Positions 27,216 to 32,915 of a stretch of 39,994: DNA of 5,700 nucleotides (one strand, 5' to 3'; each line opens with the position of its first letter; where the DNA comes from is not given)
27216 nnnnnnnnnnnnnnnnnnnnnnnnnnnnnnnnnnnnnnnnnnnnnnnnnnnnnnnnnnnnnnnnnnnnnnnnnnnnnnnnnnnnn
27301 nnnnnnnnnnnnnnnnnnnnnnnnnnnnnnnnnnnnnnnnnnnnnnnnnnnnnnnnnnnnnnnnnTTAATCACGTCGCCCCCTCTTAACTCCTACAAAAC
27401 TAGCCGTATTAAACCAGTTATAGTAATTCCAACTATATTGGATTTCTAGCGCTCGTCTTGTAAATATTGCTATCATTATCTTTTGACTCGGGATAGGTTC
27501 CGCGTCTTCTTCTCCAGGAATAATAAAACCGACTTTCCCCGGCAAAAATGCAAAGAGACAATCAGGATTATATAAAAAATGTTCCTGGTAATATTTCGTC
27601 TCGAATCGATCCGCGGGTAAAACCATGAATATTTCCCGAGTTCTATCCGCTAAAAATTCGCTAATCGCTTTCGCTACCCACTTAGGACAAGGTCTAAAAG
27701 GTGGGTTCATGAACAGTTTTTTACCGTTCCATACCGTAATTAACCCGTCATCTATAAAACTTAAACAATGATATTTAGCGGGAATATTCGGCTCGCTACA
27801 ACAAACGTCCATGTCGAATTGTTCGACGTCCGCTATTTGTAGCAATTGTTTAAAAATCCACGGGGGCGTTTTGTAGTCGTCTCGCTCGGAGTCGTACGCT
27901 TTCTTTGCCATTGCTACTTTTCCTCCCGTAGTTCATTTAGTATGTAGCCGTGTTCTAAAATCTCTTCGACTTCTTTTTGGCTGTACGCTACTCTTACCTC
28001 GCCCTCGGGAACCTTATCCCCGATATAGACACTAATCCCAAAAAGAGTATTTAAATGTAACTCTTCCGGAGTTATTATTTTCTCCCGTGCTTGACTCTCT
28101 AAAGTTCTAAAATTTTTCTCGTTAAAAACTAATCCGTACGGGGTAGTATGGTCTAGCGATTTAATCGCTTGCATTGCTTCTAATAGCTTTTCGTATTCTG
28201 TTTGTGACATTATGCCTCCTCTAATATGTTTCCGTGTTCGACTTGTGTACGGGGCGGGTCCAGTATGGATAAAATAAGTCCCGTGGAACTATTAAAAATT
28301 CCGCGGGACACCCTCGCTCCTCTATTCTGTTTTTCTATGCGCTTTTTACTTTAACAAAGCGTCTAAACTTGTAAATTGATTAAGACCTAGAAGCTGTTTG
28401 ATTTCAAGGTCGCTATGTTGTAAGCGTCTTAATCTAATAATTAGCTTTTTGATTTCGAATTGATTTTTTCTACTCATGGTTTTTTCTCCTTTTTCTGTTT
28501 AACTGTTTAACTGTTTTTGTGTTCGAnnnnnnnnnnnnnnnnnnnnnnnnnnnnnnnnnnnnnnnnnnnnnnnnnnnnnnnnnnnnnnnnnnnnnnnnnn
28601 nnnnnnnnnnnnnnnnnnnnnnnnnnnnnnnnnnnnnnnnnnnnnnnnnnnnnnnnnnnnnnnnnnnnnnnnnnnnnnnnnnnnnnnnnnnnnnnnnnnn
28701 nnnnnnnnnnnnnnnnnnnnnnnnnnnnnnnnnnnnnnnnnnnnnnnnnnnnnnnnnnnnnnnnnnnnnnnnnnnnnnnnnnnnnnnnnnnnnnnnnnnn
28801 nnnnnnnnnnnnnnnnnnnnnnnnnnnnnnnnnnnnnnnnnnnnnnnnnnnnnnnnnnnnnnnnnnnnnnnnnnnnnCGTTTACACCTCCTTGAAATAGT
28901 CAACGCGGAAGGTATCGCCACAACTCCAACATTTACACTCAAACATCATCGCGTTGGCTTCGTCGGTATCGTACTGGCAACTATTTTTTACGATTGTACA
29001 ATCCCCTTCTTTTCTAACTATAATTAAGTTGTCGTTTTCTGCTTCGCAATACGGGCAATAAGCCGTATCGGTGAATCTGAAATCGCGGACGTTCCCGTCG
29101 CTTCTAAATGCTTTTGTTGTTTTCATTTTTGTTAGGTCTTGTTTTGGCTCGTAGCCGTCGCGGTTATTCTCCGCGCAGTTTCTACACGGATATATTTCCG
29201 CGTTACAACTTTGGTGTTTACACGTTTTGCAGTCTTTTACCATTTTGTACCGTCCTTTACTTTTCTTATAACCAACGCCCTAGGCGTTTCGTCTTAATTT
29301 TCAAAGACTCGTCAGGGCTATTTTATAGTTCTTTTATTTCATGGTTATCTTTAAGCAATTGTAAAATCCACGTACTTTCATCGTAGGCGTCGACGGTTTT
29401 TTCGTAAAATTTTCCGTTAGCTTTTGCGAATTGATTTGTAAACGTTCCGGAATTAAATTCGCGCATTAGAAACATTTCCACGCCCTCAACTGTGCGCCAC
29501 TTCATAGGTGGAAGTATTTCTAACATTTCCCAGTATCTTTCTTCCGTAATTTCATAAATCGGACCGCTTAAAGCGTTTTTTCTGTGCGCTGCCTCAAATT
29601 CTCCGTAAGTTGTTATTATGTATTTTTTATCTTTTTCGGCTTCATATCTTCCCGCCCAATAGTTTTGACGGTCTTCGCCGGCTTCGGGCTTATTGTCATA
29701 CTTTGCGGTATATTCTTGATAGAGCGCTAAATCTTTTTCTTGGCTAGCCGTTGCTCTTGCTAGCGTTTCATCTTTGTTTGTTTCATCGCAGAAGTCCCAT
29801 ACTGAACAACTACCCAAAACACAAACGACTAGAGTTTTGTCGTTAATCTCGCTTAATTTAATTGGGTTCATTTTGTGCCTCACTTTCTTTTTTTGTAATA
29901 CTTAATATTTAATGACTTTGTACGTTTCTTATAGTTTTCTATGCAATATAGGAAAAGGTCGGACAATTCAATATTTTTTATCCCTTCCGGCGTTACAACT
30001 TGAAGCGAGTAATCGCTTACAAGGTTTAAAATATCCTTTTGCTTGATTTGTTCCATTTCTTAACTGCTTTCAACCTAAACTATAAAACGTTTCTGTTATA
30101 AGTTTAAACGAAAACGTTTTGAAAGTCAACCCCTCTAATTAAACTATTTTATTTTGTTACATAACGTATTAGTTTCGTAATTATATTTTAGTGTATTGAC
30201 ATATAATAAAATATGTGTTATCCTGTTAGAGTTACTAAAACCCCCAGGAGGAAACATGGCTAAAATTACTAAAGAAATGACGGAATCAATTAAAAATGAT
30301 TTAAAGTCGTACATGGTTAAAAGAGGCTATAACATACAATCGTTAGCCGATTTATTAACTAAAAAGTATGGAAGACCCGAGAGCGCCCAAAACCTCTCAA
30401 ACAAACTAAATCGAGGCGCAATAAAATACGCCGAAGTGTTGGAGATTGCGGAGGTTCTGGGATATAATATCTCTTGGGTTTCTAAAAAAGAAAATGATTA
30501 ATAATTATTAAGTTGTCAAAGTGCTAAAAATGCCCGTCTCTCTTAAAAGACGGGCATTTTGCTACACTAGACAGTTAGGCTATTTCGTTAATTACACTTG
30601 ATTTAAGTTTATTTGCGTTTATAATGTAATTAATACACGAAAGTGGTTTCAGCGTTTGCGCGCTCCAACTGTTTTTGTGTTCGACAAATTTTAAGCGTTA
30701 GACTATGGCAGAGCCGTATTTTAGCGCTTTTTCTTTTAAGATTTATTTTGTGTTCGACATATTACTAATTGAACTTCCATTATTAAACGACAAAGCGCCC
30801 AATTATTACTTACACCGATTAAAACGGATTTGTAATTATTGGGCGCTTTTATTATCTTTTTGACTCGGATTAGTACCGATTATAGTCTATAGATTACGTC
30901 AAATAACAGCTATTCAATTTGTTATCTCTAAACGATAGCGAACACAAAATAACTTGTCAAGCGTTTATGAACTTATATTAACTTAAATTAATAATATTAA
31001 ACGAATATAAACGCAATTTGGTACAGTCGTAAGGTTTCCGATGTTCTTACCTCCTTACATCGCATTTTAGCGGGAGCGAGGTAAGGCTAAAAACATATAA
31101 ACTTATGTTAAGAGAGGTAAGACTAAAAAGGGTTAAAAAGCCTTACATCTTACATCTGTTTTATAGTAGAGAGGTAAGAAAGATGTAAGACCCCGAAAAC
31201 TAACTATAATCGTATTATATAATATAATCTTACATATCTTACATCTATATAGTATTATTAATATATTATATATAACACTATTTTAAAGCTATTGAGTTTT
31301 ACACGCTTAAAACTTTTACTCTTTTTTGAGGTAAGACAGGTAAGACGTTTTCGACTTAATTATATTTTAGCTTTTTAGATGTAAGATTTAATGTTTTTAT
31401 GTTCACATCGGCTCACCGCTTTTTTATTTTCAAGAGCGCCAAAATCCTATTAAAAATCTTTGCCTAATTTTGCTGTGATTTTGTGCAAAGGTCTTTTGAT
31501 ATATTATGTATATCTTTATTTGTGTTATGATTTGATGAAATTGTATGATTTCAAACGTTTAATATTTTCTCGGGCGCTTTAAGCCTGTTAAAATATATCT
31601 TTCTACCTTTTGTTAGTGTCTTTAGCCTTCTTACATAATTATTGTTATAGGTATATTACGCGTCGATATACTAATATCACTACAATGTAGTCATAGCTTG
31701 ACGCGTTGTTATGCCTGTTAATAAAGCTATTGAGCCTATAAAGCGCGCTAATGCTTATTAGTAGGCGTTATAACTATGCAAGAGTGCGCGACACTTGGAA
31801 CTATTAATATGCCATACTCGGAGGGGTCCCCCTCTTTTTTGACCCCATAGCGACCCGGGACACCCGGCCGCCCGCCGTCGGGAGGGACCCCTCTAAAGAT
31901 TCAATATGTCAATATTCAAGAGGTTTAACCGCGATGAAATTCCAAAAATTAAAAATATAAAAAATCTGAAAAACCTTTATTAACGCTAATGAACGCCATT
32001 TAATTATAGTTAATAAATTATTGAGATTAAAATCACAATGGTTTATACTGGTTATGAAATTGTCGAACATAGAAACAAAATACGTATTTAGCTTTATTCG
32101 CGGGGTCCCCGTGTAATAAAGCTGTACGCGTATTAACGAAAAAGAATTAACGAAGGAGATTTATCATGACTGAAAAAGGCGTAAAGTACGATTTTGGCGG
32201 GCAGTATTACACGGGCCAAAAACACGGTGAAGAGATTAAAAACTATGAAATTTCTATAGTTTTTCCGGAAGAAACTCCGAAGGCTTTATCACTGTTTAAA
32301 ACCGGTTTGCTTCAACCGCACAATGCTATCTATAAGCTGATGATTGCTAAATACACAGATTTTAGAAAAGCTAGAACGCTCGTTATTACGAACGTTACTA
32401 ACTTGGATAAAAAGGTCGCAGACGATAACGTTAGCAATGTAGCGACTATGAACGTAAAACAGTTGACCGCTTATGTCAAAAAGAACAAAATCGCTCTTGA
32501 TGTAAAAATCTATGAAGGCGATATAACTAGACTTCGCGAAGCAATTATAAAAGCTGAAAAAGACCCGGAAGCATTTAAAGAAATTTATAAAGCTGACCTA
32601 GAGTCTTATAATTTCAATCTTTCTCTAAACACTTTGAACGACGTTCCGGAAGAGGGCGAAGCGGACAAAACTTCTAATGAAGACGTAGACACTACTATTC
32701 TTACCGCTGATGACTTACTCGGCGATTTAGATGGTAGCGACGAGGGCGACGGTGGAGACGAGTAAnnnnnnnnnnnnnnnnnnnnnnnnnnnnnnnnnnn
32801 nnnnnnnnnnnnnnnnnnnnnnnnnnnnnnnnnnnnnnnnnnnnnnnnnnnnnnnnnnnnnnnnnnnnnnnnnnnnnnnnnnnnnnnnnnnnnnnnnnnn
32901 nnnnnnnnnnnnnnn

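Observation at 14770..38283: Genome-wide asymmetric 13-mer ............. marking the 5' side of transcription units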

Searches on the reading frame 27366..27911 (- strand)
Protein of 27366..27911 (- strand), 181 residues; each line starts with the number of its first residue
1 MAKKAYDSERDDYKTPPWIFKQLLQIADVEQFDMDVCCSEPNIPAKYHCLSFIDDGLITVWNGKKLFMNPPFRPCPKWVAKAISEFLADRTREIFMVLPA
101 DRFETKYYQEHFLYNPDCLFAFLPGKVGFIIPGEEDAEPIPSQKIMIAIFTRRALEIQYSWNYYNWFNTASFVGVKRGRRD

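Call 9: search_protein_families(library=phrogs, proteins=[window:27366-27911:-], max_evalue=0.001)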
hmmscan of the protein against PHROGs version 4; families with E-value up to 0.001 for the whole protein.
window:27366-27911:- (181 aa): 2 families
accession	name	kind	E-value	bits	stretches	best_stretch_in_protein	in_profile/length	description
phrog_111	-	other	1.3e-18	68.8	1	5-153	59-204/345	DNA methyltransferase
phrog_22740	-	unknown function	4.7e-05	24.8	1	3-81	4-81/99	-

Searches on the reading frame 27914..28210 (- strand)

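Call 9: search_protein_families(library=phrogs, proteins=[window:27914-28210:-], max_evalue=0.001)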
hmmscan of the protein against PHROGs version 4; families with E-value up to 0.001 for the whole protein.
window:27914-28210:- (98 aa): 0 families

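Call 11: search_protein_families(library=pfam, proteins=[window:27914-28210:-], max_evalue=0.1)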
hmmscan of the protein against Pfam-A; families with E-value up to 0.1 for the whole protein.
window:27914-28210:- (98 aa): 2 families
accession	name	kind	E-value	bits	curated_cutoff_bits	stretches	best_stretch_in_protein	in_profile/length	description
PF04454.18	Linocin_M18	-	0.0013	18.5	24.3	1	7-81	151-224/253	Encapsulating protein for peroxidase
PF19964.5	EAD11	-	0.013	15.9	26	1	2-53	11-63/80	Effector-associated domain 11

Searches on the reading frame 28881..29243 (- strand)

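Call 10: search_protein_families(library=phrogs, proteins=[window:28881-29243:-], max_evalue=0.001)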
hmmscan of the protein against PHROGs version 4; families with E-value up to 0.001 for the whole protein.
window:28881-29243:- (120 aa): 0 families

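Call 11: search_protein_families(library=pfam, proteins=[window:28881-29243:-], max_evalue=0.1)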
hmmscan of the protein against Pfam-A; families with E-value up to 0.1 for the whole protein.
window:28881-29243:- (120 aa): 1 family
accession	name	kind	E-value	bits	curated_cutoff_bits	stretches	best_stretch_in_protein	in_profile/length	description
PF24110.1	DUF7385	-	0.019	15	28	1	45-79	11-45/72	Family of unknown function (DUF7385)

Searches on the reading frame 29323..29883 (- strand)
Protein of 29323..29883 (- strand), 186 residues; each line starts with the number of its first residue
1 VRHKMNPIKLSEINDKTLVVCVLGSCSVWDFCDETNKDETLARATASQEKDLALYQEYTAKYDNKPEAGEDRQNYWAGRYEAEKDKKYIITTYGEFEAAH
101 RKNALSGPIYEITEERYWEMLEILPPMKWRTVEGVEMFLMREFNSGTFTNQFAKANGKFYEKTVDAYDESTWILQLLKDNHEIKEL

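Call 10: search_protein_families(library=phrogs, proteins=[window:29323-29883:-], max_evalue=0.001)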
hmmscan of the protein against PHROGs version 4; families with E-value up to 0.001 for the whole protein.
window:29323-29883:- (186 aa): 0 families

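Call 11: search_protein_families(library=pfam, proteins=[window:29323-29883:-], max_evalue=0.1)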
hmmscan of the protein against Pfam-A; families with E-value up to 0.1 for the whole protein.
window:29323-29883:- (186 aa): 1 family
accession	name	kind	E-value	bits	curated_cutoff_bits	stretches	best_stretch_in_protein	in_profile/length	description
PF07215.16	DUF1419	-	4.2e-06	27.3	23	1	99-153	36-86/112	Protein of unknown function (DUF1419)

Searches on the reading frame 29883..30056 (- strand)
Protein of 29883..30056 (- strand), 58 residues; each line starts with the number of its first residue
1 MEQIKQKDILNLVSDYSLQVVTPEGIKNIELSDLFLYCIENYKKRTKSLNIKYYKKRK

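Call 91: find_homologous_proteins(query=window:29883-30056:-, max_evalue=0.01)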
Query window:29883-30056:- (58 aa): 1 proteins with E <= 0.01 among 1 candidates.
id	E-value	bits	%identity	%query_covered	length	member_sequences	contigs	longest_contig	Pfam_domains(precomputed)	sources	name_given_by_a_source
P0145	1.7e-29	117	100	100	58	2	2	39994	-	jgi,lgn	-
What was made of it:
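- Tried and rejected: The word-based database search returned only the protein itself (call 91).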

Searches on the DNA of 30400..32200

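Call 93: search_rna_families(source=window, start=30400, end=32200, threshold=evalue, max_evalue=1)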
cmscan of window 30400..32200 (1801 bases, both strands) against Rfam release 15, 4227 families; matches with E-value up to 1: 3.
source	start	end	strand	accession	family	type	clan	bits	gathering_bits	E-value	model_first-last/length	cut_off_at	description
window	30527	30560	+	RF00506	Thr_leader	Cis-reg; leader;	-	23.7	55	0.12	82-114/118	no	Threonine operon leader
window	30527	30560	-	RF00506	Thr_leader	Cis-reg; leader;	-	22.3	55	0.24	82-114/118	no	Threonine operon leader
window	31704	31776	+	RF00852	mir-231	Gene; miRNA;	-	19.9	50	0.99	1-80/80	no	mir-231 microRNA precursor family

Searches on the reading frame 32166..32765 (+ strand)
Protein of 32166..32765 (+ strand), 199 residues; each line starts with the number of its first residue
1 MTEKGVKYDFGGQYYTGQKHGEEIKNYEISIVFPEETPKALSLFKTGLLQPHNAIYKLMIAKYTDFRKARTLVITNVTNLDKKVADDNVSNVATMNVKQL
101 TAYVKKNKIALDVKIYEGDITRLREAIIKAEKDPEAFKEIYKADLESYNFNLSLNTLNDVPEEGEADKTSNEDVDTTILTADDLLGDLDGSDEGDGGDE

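Call 10: search_protein_families(library=phrogs, proteins=[window:32166-32765:+], max_evalue=0.001)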
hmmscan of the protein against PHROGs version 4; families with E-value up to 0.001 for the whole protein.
window:32166-32765:+ (199 aa): 0 families

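Call 11: search_protein_families(library=pfam, proteins=[window:32166-32765:+], max_evalue=0.1)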
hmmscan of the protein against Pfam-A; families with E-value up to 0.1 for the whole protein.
window:32166-32765:+ (199 aa): 0 families

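Call 33: search_solved_structures(query=window:32166-32765:+, max_evalue=10)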
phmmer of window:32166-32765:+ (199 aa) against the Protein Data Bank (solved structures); distinct sequences matched with E-value up to 10: 4.
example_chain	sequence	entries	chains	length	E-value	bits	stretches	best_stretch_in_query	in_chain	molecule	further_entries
6yel_A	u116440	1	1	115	0.36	14.2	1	46-139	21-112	Stromal interaction molecule 1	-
6n8k_v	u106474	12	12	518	0.5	13.7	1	124-196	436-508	60S ribosomal export protein NMD3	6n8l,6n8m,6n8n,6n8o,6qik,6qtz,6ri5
5t62_V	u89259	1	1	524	0.51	13.7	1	124-196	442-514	60S ribosomal export protein NMD3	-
5t6r_V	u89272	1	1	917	1.4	12.3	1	124-196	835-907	Maltose binding protein, 60S ribosomal export protein Nmd3 fusion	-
